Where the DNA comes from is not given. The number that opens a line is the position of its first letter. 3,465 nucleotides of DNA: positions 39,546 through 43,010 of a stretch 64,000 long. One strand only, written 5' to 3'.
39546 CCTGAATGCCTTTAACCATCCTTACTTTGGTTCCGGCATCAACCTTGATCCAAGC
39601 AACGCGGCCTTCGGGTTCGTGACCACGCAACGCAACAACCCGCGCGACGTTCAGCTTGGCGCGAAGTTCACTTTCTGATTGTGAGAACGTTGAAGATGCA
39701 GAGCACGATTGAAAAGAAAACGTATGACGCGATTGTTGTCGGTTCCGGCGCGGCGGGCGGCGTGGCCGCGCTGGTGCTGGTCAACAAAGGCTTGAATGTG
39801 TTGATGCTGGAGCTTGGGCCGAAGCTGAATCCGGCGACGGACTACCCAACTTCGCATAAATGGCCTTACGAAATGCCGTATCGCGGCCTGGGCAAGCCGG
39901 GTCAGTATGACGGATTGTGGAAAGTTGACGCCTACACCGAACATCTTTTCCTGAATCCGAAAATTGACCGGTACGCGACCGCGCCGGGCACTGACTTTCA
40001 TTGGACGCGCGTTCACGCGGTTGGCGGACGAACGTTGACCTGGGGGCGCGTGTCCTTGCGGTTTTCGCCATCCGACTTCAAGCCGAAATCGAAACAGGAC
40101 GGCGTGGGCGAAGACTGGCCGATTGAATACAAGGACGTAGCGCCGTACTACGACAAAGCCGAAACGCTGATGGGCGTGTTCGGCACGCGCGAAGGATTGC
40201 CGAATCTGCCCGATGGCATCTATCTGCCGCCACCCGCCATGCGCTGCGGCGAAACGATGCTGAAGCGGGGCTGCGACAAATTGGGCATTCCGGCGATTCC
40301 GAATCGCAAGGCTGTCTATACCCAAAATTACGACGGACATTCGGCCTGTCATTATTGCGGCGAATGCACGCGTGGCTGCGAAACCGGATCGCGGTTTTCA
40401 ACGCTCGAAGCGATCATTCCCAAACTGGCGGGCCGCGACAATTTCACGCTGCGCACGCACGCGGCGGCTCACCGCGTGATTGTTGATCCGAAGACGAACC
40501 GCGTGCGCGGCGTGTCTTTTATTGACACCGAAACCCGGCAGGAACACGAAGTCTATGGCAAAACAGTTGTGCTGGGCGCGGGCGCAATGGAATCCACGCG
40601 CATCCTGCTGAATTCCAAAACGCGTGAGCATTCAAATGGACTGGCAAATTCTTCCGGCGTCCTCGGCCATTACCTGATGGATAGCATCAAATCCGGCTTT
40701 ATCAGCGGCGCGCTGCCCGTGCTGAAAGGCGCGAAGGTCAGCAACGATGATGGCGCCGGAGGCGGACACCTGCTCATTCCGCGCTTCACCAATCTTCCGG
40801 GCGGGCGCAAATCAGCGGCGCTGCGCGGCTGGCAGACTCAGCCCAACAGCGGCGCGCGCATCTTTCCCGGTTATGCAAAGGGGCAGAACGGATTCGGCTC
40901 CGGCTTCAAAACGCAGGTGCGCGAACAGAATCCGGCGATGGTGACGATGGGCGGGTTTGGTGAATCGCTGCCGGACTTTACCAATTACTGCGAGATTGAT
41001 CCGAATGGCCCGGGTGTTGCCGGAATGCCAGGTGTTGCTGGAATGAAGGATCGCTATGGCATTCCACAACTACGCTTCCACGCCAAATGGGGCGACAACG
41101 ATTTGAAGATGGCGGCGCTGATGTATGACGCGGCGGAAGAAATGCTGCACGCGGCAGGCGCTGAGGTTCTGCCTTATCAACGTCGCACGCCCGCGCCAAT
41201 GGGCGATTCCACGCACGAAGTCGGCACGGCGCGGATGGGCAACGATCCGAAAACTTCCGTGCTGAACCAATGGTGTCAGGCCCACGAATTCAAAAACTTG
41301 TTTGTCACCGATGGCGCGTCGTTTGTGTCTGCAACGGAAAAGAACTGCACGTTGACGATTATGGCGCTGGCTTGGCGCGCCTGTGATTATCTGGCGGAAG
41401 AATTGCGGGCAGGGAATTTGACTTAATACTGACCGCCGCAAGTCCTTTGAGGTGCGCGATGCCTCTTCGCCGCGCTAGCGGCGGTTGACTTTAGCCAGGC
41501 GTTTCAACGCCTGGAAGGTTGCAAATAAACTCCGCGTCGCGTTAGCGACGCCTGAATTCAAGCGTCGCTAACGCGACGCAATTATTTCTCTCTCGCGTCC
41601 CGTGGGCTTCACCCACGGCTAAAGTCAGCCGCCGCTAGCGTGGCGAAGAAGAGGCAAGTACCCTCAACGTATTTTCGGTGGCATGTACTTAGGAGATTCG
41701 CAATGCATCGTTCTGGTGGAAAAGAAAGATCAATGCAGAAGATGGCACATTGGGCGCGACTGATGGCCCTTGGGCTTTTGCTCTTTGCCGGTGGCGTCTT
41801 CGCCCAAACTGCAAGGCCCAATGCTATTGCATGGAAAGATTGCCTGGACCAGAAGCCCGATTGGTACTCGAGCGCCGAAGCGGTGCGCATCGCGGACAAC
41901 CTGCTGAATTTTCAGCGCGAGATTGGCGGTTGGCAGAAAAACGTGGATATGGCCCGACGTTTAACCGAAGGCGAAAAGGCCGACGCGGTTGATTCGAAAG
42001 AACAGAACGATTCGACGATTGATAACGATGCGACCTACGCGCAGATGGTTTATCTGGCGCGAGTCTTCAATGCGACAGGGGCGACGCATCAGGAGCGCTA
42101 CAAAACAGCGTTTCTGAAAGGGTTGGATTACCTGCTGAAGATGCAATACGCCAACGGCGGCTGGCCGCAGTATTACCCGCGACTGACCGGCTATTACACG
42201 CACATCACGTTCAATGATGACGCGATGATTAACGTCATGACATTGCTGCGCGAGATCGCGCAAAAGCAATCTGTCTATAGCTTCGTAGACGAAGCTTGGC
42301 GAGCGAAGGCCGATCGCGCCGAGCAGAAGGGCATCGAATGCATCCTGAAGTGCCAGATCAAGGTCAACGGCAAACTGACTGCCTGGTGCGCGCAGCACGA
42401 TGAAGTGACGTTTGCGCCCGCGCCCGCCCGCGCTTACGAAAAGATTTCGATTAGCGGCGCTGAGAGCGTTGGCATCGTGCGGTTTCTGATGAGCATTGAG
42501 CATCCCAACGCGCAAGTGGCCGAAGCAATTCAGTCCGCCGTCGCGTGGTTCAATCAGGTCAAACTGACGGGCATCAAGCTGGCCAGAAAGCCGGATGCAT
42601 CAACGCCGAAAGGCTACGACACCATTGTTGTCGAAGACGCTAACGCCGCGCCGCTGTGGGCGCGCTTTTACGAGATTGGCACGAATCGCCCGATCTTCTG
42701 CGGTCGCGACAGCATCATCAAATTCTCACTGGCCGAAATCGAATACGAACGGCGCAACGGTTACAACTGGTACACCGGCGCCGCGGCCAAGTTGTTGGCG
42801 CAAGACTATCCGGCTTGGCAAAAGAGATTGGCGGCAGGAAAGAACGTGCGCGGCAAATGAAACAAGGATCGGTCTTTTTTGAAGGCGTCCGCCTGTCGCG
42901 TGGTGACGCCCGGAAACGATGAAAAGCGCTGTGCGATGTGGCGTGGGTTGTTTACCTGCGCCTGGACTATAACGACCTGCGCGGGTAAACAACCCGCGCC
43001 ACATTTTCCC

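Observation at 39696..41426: Candidate oxidative (3-keto-glycoside) degradation module: GMC oxidoreductase + two DUF1080 proteins + signal-peptide TIM-barrel 'sugar phosphate isomerase'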

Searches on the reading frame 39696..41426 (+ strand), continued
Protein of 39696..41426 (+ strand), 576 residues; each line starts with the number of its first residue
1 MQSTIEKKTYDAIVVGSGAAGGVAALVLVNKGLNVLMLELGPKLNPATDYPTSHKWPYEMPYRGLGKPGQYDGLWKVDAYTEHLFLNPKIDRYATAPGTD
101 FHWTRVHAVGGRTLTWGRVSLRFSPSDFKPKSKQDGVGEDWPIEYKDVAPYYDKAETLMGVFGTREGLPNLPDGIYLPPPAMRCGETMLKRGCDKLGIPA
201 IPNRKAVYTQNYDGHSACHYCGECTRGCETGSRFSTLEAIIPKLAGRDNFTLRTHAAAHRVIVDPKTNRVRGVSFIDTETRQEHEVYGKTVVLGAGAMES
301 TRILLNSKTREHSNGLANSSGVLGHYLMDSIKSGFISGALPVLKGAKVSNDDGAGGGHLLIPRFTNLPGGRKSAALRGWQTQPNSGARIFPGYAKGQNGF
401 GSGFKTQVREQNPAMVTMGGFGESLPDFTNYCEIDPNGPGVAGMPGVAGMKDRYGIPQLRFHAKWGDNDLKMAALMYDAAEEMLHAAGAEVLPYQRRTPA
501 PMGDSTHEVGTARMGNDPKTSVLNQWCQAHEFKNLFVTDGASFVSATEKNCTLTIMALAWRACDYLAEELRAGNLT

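Call 57: search_protein_families(library=pfam, alignment_id=A2, max_evalue=0.00001)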
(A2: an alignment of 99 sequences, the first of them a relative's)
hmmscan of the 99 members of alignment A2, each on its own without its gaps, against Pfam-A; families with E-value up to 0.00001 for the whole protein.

A. member 1, L001:3093-3611:- (172 aa): 0 families

B. families by the number of members that match (of 99 scanned): 113 families (the first 25 are shown)
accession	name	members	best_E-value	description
PF07690.21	MFS_1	6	4.8e-58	Major Facilitator Superfamily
PF00326.27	Peptidase_S9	6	6.1e-47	Prolyl oligopeptidase family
PF01738.24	DLH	6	3e-14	Dienelactone hydrolase family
PF20434.5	BD-FAE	6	5.5e-13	BD-FAE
PF07676.18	PD40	5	6.9e-26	WD40-like Beta Propeller Repeat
PF07883.17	Cupin_2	5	5.7e-15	Cupin domain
PF02129.25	Peptidase_S15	5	4.4e-10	X-Pro dipeptidyl-peptidase (S15 family)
PF02311.25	AraC_binding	5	3.5e-08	AraC-like ligand binding domain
PF25183.1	OMP_b-brl_4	4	6e-208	Outer membrane beta barrel domain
PF00930.27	DPPIV_N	4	1.4e-22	Dipeptidyl peptidase IV (DPP IV) N-terminal region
PF13620.12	CarboxypepD_reg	4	2.3e-22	Carboxypeptidase regulatory-like domain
PF13715.12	CarbopepD_reg_2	4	3.6e-09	CarboxypepD_reg-like domain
PF15902.12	Sortilin-Vps10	3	1.2e-37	Sortilin, neurotensin receptor 3,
PF01568.27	Molydop_binding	3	8.9e-22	Molydopterin dinucleotide binding domain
PF02012.26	BNR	3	1.8e-16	BNR/Asp-box repeat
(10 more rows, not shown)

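Call 80: search_protein_families(library=pfam, proteins=[L006:3392-4828:+, L006:4828-6417:+, L006:6443-7273:+, L006:7291-8574:+, L006:8685-9989:+, L014:8619-9731:-, L014:7210-8583:-, L014:5504-7213:-, L014:4506-5273:+, L004:13047-13493:+], max_evalue=0.00001)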
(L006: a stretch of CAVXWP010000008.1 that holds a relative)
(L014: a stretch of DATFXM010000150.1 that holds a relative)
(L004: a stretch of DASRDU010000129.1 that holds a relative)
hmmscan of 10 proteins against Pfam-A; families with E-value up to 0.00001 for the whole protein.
L006:3392-4828:+ (479 aa): 1 family
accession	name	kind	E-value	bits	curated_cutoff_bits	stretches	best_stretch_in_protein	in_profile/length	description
PF02614.20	UxaC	-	5.7e-77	259.9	25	1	24-472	12-461/464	Glucuronate isomerase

L006:4828-6417:+ (530 aa): 1 family
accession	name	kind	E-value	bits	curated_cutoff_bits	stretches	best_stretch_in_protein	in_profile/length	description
PF16257.11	UxaE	-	6e-152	507.1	27.1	1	47-521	1-473/475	tagaturonate epimerase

L006:6443-7273:+ (276 aa): 3 families
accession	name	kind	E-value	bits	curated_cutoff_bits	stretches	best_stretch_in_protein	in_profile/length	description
PF13561.12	adh_short_C2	-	4.7e-40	138.1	27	1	28-271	10-236/236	Enoyl-(Acyl carrier protein) reductase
PF00106.31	adh_short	-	3.9e-37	128.1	26.6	1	17-211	3-188/195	short chain dehydrogenase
PF08659.16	KR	-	2.4e-08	34.6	22.6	1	17-183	3-163/180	KR domain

L006:7291-8574:+ (427 aa): 1 family
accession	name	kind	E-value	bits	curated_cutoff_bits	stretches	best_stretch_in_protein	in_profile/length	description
PF09861.14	Lar_N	-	2e-21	76.6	23.3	1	22-190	44-195/204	Lactate racemase N-terminal domain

L006:8685-9989:+ (434 aa): 1 family
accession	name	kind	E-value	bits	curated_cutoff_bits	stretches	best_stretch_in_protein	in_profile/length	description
PF07690.21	MFS_1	-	4.8e-58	197.2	33.4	1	31-387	1-345/347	Major Facilitator Superfamily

L014:8619-9731:- (370 aa): 1 family
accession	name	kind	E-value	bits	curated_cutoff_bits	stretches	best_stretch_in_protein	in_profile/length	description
PF08450.18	SGL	-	6.6e-47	160.6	26.3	1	85-354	1-245/246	SMP-30/Gluconolactonase/LRE-like region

L014:7210-8583:- (457 aa): 1 family
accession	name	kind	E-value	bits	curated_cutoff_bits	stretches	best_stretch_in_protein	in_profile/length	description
PF07690.21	MFS_1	-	9e-52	176.5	33.4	1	29-390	2-347/347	Major Facilitator Superfamily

L014:5504-7213:- (569 aa): 2 families
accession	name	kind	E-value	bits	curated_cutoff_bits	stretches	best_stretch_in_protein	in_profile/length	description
PF00920.27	ILVD_EDD_N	-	5.3e-114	381.1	27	1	36-347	1-316/316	Dihydroxy-acid/6-phosphogluconate dehydratase N-terminal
PF24877.1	ILV_EDD_C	-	1.2e-63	214.5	27.7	1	357-551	1-191/191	Dihydroxy-acid/6-phosphogluconate dehydratase C-terminal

L014:4506-5273:+ (255 aa): 1 family
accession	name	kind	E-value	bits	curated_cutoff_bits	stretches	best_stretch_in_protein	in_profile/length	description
PF06283.17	ThuA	-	3.3e-54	184.7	33.4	1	35-252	1-209/209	Trehalose utilisation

L004:13047-13493:+ (148 aa): 2 families
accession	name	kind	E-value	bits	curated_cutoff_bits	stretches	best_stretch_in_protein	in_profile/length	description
PF07883.17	Cupin_2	-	1.1e-14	54.4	27.2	1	78-143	4-69/70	Cupin domain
PF02311.25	AraC_binding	-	5.3e-08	33.1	21.1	1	81-139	12-70/135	AraC-like ligand binding domain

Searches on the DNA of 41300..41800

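Call 88: search_rna_families(source=window, start=41300, end=41800, threshold=evalue, max_evalue=1)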
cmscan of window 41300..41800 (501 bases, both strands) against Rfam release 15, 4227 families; matches with E-value up to 1: 3.
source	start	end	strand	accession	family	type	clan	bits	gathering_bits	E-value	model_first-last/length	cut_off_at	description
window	41468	41514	-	RF01687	Acido-Lenti-1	Gene; sRNA;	-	32.6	37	1.1e-05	1-46/46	no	Acido-Lenti-1 RNA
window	41533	41581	+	RF04201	MIR7510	Gene; miRNA;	-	25.3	93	0.012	1-79/79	no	MIR7510 microRNA precursor family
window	41560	41701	+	RF02850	Ysr276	Gene; antisense;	-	12.4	100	0.29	1-195/195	no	Yersinia sRNA 276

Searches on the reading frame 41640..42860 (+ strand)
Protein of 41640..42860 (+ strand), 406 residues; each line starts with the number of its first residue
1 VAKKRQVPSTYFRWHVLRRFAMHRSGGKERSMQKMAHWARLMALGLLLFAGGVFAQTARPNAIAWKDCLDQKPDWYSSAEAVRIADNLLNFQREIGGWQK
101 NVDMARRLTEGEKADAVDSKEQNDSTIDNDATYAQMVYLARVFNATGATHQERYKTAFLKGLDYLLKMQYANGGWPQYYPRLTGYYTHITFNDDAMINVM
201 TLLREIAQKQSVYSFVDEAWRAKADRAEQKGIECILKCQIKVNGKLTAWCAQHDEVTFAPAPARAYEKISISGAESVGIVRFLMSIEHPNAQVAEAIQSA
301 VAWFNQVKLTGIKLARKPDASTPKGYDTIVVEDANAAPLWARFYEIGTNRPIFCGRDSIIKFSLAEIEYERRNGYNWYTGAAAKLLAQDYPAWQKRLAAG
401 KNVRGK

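Call 7: search_protein_families(library=pfam, proteins=[window:41640-42860:+], max_evalue=0.001)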
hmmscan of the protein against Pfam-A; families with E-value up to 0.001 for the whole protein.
window:41640-42860:+ (406 aa): 2 families
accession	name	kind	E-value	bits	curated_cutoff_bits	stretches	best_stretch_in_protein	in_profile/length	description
PF09492.16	Pec_lyase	-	1e-113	379.9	22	1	92-385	1-291/292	Pectic acid lyase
PF13243.12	SQHop_cyclase_C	-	0.00078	19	26.1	0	128-239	67-172/319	Squalene-hopene cyclase C-terminal domain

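Call 11: search_protein_families(library=ncbifam, proteins=[window:41640-42860:+], max_evalue=0.001)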
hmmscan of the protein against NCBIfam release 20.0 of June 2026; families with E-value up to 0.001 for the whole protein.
window:41640-42860:+ (406 aa): 1 family
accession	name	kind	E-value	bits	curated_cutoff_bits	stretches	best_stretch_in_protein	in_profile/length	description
TIGR02474.1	pec_lyase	equivalog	2.3e-106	355.7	189.8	1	92-385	1-294/295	pectate lyase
